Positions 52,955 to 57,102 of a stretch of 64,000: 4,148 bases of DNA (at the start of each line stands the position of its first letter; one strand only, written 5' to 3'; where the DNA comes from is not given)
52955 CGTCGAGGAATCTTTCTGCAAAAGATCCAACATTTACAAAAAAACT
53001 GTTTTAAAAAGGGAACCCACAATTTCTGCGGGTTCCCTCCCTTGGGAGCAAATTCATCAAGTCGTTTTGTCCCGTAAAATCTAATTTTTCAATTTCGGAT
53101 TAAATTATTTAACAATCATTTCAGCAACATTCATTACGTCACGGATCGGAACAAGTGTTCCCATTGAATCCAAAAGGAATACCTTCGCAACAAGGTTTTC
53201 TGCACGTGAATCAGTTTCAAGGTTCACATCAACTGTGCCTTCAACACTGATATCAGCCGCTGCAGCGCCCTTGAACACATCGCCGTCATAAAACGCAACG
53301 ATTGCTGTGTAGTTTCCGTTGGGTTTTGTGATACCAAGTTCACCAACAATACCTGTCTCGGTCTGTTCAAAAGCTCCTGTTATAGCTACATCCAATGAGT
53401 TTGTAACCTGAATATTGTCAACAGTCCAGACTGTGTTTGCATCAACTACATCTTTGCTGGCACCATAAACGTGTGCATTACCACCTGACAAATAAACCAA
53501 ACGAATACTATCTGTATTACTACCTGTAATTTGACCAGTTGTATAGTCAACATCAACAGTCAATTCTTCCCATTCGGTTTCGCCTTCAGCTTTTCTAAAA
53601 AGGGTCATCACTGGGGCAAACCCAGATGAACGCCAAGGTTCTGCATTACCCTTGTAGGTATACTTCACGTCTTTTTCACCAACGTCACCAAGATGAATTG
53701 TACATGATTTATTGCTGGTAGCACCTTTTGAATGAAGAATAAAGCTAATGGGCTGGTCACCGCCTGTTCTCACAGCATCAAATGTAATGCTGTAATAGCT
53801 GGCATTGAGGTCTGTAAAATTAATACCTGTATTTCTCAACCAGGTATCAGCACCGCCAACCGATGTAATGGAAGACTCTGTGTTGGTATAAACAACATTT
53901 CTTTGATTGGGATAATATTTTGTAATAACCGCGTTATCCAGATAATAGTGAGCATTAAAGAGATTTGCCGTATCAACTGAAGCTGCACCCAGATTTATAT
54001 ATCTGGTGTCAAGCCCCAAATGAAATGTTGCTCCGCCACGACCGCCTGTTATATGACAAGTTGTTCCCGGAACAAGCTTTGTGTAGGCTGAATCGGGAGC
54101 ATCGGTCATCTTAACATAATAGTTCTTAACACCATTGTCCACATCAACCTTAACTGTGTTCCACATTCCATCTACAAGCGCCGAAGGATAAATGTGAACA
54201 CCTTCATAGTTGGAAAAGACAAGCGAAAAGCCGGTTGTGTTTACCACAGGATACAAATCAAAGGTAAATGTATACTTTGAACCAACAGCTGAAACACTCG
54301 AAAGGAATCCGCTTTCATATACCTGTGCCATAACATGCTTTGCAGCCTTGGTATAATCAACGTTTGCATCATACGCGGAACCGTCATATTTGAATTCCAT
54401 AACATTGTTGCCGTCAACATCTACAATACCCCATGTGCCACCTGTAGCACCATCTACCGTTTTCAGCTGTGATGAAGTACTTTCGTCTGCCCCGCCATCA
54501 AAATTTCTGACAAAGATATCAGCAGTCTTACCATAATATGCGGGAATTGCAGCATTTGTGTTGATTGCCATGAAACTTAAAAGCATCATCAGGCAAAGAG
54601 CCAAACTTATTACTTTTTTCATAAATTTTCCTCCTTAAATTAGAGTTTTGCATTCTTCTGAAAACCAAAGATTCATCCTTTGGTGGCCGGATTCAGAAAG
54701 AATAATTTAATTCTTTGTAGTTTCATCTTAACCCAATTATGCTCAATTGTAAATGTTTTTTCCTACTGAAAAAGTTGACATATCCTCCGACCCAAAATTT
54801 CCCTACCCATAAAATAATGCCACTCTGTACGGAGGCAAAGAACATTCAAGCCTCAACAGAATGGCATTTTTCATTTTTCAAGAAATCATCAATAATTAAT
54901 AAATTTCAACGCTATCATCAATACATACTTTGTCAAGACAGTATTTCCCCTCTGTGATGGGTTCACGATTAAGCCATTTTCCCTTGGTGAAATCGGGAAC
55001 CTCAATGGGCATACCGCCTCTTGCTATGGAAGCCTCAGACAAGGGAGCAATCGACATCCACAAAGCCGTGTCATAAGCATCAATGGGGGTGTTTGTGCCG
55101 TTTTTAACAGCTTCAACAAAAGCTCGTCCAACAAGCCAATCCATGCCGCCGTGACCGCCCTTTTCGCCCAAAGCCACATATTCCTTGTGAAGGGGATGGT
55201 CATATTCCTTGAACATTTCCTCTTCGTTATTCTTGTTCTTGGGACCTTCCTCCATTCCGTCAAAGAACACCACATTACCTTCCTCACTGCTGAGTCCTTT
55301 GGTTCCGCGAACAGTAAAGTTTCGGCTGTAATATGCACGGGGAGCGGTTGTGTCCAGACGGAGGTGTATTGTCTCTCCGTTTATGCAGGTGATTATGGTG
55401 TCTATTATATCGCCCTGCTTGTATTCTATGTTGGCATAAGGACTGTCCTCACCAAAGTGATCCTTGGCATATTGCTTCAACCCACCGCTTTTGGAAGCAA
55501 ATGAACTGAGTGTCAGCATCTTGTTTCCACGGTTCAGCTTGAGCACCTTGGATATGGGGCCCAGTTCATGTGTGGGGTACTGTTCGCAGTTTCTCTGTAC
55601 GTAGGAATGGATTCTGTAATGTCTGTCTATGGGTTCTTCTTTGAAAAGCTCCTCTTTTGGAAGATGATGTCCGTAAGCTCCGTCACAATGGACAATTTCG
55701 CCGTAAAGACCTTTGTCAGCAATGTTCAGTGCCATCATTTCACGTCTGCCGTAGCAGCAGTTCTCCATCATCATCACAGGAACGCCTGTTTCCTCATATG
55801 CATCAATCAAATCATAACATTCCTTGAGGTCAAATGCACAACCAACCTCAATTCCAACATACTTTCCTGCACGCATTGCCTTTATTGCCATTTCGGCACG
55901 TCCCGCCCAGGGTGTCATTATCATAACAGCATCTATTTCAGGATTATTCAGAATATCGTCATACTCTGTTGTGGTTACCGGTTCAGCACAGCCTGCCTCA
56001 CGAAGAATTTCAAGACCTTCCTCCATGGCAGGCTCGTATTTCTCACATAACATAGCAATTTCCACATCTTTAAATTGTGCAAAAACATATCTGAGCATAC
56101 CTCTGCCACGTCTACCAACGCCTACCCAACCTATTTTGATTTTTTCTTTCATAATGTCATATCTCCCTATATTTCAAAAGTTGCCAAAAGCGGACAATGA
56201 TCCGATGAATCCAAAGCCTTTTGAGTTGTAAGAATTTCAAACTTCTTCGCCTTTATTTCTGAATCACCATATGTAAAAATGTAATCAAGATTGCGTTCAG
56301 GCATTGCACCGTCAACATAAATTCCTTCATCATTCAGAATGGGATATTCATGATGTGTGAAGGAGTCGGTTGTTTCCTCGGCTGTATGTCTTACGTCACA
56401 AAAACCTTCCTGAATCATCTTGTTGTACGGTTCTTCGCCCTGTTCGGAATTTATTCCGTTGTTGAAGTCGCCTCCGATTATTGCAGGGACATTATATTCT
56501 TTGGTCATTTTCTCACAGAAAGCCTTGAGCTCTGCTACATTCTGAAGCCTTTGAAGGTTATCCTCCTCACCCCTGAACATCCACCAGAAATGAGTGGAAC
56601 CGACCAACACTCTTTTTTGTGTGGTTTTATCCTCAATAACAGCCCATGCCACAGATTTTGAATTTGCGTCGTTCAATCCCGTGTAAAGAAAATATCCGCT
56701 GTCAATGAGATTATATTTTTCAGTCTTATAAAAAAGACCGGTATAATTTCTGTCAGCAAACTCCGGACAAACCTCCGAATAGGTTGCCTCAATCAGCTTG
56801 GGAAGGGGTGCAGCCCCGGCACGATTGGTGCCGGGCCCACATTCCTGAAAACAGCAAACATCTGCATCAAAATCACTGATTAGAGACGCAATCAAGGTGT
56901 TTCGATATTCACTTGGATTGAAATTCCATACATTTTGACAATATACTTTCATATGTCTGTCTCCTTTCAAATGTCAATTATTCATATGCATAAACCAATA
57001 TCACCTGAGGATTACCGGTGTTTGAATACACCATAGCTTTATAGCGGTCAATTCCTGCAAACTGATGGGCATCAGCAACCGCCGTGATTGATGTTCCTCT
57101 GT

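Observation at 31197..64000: Two paralogous surface-protein cassettes: giant multi-lectin/BNR protein, SLH-anchored proteins and small secreted lectin-like proteins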

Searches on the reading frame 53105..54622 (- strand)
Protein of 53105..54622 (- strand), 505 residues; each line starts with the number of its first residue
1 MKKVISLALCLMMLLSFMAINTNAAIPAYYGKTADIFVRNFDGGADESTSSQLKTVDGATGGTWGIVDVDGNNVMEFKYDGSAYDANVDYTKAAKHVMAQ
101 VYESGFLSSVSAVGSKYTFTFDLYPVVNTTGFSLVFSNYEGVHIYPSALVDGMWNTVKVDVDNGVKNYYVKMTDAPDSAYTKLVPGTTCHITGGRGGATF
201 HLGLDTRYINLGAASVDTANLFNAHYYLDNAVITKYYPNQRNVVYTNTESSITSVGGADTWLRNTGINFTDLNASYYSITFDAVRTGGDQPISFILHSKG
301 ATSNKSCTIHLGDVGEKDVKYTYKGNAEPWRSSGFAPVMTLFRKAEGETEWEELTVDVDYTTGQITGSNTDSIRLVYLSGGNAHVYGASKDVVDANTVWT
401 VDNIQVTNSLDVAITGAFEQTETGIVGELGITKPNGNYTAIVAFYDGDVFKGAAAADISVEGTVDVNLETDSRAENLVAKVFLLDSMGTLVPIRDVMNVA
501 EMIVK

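Call 5: search_protein_families(library=pfam, proteins=[window:53105-54622:-], max_evalue=0.01)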
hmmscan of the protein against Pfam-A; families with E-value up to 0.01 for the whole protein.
window:53105-54622:- (505 aa): 0 families

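Call 9: search_protein_families(library=ncbifam, proteins=[window:53105-54622:-], max_evalue=0.01)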
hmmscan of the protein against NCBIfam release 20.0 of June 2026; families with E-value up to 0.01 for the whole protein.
window:53105-54622:- (505 aa): 0 families

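Call 63: search_protein_families(library=pfam, proteins=[window:53105-54550:-], max_evalue=5)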
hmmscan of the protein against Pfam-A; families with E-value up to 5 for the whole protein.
window:53105-54550:- (481 aa): 1 family
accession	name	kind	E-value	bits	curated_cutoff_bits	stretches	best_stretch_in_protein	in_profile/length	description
PF15584.11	Imm72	-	0.11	13.1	25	1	126-152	18-44/81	Immunity protein 72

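Call 97: search_solved_structures(query=window:53105-54622:-, max_evalue=1)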
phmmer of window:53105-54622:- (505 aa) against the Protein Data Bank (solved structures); distinct sequences matched with E-value up to 1: 0.

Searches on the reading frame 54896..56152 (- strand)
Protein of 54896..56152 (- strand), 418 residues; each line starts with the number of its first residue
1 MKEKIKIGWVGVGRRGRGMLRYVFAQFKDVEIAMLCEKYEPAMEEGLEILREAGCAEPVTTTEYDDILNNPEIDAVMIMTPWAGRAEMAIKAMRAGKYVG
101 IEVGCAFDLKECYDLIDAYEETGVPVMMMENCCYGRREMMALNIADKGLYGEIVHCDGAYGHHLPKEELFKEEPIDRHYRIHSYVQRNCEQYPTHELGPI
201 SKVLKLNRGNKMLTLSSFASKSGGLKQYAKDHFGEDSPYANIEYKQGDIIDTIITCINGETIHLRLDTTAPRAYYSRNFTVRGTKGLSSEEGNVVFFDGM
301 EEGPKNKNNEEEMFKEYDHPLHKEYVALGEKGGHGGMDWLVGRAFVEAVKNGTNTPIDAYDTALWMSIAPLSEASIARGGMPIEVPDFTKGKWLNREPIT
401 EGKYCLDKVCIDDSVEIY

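Call 5: search_protein_families(library=pfam, proteins=[window:54896-56152:-], max_evalue=0.01)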
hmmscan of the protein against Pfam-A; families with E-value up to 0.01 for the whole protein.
window:54896-56152:- (418 aa): 2 families
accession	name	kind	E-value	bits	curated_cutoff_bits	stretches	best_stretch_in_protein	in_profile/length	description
PF21252.2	Glyco_hydro_109_C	-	6.8e-49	166.1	27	1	139-300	1-177/187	Glycosyl hydrolase 109, C-terminal domain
PF01408.29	GFO_IDH_MocA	-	2.5e-12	48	24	1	5-128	1-118/120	Oxidoreductase family, NAD-binding Rossmann fold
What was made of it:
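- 54896..56152 (-): B3: GH109-like NAD-dependent enzyme, no signal peptide. Pfam Glyco_hydro_109_C E 7e-49 and GFO_IDH_MocA (call 5).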

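Call 78: search_protein_families(library=ncbifam, proteins=[window:54896-56152:-], max_evalue=0.00001)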
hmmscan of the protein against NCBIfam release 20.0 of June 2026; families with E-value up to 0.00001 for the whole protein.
window:54896-56152:- (418 aa): 4 families
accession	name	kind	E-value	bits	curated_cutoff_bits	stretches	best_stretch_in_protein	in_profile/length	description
TIGR04380.1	myo_inos_iolG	equivalog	3.1e-13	49.3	355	1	4-128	1-120/330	inositol 2-dehydrogenase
NF052479.1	LevoglcsnDh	equivalog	3.3e-10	39.2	650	1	60-161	61-162/386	levoglucosan dehydrogenase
NF007574.0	PRK10206.1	equivalog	1.3e-06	27.8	352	1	59-170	52-163/345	oxidoreductase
NF040723.1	UDP-GlcNAcDh_Arch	equivalog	1.8e-06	27.7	450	1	5-155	1-143/302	UDP-N-acetylglucosamine 3-dehydrogenase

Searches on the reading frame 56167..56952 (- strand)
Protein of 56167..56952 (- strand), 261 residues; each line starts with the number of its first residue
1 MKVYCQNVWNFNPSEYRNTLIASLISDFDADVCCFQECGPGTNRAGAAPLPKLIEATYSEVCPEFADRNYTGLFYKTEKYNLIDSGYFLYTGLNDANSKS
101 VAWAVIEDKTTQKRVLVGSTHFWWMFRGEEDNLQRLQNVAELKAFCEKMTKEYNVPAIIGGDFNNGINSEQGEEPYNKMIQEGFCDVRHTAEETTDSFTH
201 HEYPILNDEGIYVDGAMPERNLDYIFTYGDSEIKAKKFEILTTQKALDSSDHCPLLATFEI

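Call 5: search_protein_families(library=pfam, proteins=[window:56167-56952:-], max_evalue=0.01)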
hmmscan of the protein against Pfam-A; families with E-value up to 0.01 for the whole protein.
window:56167-56952:- (261 aa): 2 families
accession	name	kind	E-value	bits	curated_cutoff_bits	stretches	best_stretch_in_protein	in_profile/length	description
PF03372.29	Exo_endo_phos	-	1.6e-08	35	24.5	1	7-252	4-225/225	Endonuclease/Exonuclease/phosphatase family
PF04334.17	DUF478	-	0.0099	16.4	25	0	102-138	14-50/68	Protein of unknown function (DUF478)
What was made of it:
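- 56167..56952 (-): B2: endonuclease/exonuclease/phosphatase-family protein, no signal peptide. Pfam Exo_endo_phos E 1.6e-8 (call 5).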

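Call 78: search_protein_families(library=ncbifam, proteins=[window:56167-56952:-], max_evalue=0.00001)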
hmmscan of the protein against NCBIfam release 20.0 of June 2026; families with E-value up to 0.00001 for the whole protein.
window:56167-56952:- (261 aa): 2 families
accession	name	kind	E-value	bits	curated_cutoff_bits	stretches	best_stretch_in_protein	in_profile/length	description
TIGR00633.1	xth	equivalog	1.5e-06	27.9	99.05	0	9-259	6-254/255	exodeoxyribonuclease III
NF003842.0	PRK05421.1-4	equivalog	7.5e-06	25.5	144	0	219-261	221-257/259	endonuclease/exonuclease/phosphatase family protein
